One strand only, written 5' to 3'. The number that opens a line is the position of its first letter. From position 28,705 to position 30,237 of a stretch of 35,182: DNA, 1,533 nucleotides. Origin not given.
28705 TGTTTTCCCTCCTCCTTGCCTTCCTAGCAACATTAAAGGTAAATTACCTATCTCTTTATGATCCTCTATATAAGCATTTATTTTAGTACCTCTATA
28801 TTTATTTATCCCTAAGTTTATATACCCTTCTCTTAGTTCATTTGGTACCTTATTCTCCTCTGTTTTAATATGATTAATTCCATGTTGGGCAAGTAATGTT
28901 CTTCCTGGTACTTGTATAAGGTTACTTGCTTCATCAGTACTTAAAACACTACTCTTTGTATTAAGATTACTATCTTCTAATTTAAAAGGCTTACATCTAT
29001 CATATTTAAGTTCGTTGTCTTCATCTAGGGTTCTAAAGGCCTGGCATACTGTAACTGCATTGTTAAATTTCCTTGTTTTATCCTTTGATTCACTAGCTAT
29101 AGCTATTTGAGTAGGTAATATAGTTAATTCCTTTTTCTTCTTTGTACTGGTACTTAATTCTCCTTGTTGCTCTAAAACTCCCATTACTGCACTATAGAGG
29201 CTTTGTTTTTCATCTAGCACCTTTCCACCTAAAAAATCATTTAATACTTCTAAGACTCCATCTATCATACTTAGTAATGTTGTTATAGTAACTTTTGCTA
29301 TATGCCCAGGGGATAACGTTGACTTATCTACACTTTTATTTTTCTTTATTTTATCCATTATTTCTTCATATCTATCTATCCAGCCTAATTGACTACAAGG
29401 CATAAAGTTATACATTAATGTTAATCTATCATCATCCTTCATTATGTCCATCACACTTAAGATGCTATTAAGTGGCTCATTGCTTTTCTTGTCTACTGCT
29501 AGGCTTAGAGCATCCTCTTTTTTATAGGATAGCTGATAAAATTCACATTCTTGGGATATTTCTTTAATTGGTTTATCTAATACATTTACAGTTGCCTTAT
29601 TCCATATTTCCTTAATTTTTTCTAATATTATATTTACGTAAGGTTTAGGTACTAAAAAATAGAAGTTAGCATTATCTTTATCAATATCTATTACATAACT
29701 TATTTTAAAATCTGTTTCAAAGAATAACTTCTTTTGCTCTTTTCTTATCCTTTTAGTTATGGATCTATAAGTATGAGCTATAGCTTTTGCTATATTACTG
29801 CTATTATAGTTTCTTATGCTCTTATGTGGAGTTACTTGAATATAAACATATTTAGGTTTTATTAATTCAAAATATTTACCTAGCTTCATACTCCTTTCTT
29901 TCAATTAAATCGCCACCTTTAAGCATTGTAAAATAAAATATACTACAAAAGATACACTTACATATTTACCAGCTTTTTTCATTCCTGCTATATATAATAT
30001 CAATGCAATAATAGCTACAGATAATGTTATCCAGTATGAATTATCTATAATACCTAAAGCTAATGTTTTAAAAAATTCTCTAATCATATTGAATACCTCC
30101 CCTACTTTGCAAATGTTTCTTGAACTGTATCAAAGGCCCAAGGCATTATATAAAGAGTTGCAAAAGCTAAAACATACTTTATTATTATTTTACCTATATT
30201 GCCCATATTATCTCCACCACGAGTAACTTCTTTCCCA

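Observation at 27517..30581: Orphan three-gene module resembling VirB2/VirB3/VirB4 inside a tailed phage-plasmid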

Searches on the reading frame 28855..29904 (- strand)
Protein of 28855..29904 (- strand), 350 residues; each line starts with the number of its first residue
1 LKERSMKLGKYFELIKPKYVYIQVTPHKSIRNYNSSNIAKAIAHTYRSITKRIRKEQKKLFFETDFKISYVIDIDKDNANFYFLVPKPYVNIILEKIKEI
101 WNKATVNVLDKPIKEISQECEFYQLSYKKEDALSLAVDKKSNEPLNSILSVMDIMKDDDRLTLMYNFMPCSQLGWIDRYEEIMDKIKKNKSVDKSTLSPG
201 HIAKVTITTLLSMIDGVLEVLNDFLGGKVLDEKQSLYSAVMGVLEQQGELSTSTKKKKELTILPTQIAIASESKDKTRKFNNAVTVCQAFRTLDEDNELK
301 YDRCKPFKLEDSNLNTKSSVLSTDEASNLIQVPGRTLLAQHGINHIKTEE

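Call 59: predict_structure(alignment_id=A5)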
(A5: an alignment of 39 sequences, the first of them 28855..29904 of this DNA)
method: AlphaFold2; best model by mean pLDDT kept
length: 350 residues; sequences in the alignment: 39
mean_pLDDT: 88.0   pTM: 0.83
mean pLDDT of the five models: 88.0, 86.0, 84.2, 84.2, 83.0
residues with pLDDT >= 90: 235; 70-90: 73; 50-70: 34; < 50: 8
segments of 3 or more residues with pLDDT < 50: none
pLDDT, mean of each block of 10 residues (from residue 1): 59 90 95 95 93 85 93 96 97 97 95 95 97 95 95 94 97 95 88 78 73 74 64 52 59 95 98 96 97 96 96 94 97 91 70
secondary structure, 60 per line:
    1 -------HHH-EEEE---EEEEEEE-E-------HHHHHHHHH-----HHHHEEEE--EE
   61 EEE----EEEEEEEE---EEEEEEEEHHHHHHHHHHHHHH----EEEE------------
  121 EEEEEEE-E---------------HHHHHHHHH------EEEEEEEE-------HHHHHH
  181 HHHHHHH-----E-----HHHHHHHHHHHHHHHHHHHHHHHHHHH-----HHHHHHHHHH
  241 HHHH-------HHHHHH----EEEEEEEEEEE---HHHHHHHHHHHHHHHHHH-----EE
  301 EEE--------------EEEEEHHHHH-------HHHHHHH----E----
elements in order: E12-15 E19-25 H35-43 H49-52 E53-56 E59-63 E68-75 E79-86 H87-100 E105-108 E121-127 H145-153 E160-167 H175-187 H199-225 H231-244 H252-257 E262-272 H276-293 E299-303 E318-322 H323-327 H335-341

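Call 66: fold_search(model_id=the predicted structure, library=pdb)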
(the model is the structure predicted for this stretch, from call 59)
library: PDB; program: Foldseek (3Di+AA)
matches with E <= 10: 796; with E <= 0.001: 7
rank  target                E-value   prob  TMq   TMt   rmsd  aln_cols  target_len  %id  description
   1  7o42_A                5.9e-05  1.00  0.35  0.15  10.3       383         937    8  TrwK/VirB4unbound trimer of dimers complex (with Hcp1) from the R388 type IV secretion system determined by cryo-EM. (released 2022-06-22)
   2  8rtd_V                4.8e-04  1.00  0.41  0.23   9.6       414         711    7  Stalk-Arches-IMC structure from the fully-assembled R388 type IV secretion system determined by cryo-EM. (released 2024-06-19)
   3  8rtb_B                5.1e-04  1.00  0.41  0.24   9.6       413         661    7  Extended inner membrane complex (IMC) protomer structure (TrwM/VirB3-TrwK/VirB4-TrwI/VirB6-TrwG/VirB8-TrwE/VirB10) fro (released 2024-06-19)
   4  8rtd_h                5.7e-04  1.00  0.42  0.34   9.3       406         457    7  Stalk-Arches-IMC structure from the fully-assembled R388 type IV secretion system determined by cryo-EM. (released 2024-06-19)
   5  7o41_B                6.4e-04  0.99  0.40  0.23  10.4       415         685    7  Hexameric composite model of the Inner Membrane Complex (IMC) with the Arches from the fully-assembled R388 type IV se (released 2022-06-22)
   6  8rtd_P                6.8e-04  0.99  0.41  0.22   9.6       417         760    7  Stalk-Arches-IMC structure from the fully-assembled R388 type IV secretion system determined by cryo-EM. (released 2024-06-19)
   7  7o43_A                9.1e-04  0.97  0.36  0.19  11.1       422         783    8  TrwK/VirB4unbound dimer complex from R388 type IV secretion system determined by cryo-EM. (released 2022-06-22)
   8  3j9z_S1               6.2e-03  0.15  0.15  0.08  28.6       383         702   11  Activation of GTP Hydrolysis in mRNA-tRNA Translocation by Elongation Factor G (released 2015-07-01)
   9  8i0p_C                6.6e-03  0.13  0.14  0.06  24.7       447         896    8  The cryo-EM structure of human pre-Bact complex (released 2024-07-31)
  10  5h7j_B                7.0e-03  0.13  0.15  0.08  24.3       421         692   11  Crystal structure of Elongation factor 2 (released 2018-02-21)
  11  9pyc_A                7.4e-03  0.16  0.15  0.09  27.5       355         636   12  Cryo-EM structure of EF-G and RaiA simultaneously bound to an E. coli ribosome imaged in a cell lysate (released 2026-02-18)
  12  7o43_B                8.3e-03  0.72  0.33  0.18  10.6       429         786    9  TrwK/VirB4unbound dimer complex from R388 type IV secretion system determined by cryo-EM. (released 2022-06-22)
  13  7pjv_x                8.8e-03  0.13  0.14  0.08  25.3       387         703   10  Structure of the 70S-EF-G-GDP-Pi ribosome complex with tRNAs in hybrid state 1 (H1-EF-G-GDP-Pi) (released 2021-10-20)
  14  8qoz_C                1.8e-02  0.35  0.15  0.07  16.5       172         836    8  Cryo-EM Structure of Pre-B+5'ss+ATPgammaS Complex (core part) (released 2024-05-22)
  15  4pzf_B                1.9e-02  0.69  0.28  0.21  10.6       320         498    8  Berberine bridge enzyme G164A variant, a reticuline dehydrogenase (released 2014-04-23)
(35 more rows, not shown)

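Call 96: fold_search(model_id=the predicted structure, library=viral)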
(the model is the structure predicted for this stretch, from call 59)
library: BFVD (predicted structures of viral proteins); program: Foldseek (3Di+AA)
matches with E <= 10: 441; with E <= 0.001: 6
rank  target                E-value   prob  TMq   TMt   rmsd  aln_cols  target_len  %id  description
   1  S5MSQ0                3.5e-24  1.00  0.75  0.30  11.4       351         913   20  Lipid A export ATP-binding/permease protein Msb [Bacillus phage JL]
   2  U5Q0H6                6.5e-23  1.00  0.71  0.46   4.1       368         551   16  Uncharacterized protein [Bacillus phage Slash]
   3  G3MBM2                2.2e-18  1.00  0.60  0.27   9.0       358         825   17  Gp156 [Bacillus phage G]
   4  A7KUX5                8.9e-10  1.00  0.40  0.19  10.2       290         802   14  (no name in the UniProt tables at hand)
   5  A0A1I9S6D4            5.4e-09  1.00  0.42  0.44   8.5       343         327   12  (no name in the UniProt tables at hand)
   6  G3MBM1                2.1e-06  1.00  0.42  0.29   9.3       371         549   10  Gp155 [Bacillus phage G]
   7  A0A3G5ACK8            4.3e-03  0.87  0.20  0.25   8.4       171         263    8  FAD-binding oxidoreductase (Fragment) [Hyperionvirus sp.]
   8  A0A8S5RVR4            6.9e-03  0.85  0.36  0.30  10.0       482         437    7  Component of type IV transporter system [Siphoviridae sp. ctHip2]
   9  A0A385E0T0            3.1e-02  0.41  0.16  0.26  18.2       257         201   12  (no name in the UniProt tables at hand)
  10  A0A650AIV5            5.3e-02  0.16  0.13  0.12  16.3       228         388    7  (no name in the UniProt tables at hand)
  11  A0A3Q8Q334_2          8.4e-02  0.10  0.13  0.07  15.7       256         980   13  RNA-directed RNA polymerase L [Old schoolhouse virus 2]
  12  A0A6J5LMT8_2          8.9e-02  0.14  0.15  0.07  16.7       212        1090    9  Uncharacterized protein [uncultured Caudovirales phage]
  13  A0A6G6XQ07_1          1.2e-01  0.06  0.12  0.07  21.8       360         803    7  (no name in the UniProt tables at hand)
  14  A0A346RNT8            1.2e-01  0.04  0.10  0.09  19.6       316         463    7  Lef-4 [Cryptophlebia peltastica nucleopolyhedrovirus]
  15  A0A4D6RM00            1.3e-01  0.11  0.16  0.25  12.1       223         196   14  (no name in the UniProt tables at hand)
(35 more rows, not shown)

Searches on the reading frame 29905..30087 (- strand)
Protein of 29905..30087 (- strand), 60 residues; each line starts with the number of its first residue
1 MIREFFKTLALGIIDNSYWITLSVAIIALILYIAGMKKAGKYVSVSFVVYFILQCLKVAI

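Call 4: search_protein_families(library=pfam, proteins=[window:29905-30087:-], max_evalue=0.1)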
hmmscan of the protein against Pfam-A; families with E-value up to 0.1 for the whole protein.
window:29905-30087:- (60 aa): 0 families

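Call 5: search_protein_families(library=phrogs, proteins=[window:29905-30087:-], max_evalue=0.01)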
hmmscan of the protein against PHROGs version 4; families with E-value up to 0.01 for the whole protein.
window:29905-30087:- (60 aa): 0 families

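Call 6: search_protein_families(library=ncbifam, proteins=[window:29905-30087:-], max_evalue=0.1)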
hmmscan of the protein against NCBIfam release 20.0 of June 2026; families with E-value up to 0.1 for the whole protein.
window:29905-30087:- (60 aa): 0 families

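Call 7: search_protein_families(library=padloc, proteins=[window:29905-30087:-], max_evalue=0.1)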
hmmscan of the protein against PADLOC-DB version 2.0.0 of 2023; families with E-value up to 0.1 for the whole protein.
window:29905-30087:- (60 aa): 0 families

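Call 90: search_protein_families(library=pfam, alignment_id=A4, max_evalue=1)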
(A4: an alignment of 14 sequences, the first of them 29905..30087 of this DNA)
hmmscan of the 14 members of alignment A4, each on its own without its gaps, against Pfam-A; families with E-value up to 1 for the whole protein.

A. member 1, window:29905-30087:- (60 aa): 0 families

B. families by the number of members that match (of 14 scanned): 8 families
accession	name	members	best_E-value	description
PF14110.11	DUF4282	4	0.035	Domain of unknown function (DUF4282)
PF06703.16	SPC25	4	0.078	Microsomal signal peptidase 25 kDa subunit (SPC25)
PF10027.14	DUF2269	1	0.041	Predicted integral membrane protein (DUF2269)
PF14798.11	Ca_hom_mod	1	0.064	Calcium homeostasis modulator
PF09581.16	Spore_III_AF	1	0.078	Stage III sporulation protein AF (Spore_III_AF)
PF10875.13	DUF2670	1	0.09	Protein of unknown function (DUF2670)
PF06398.17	Pex24p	1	0.11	Integral peroxisomal membrane peroxin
PF20803.2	PaaX_M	1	0.12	PaaX protein central Cas2-like domain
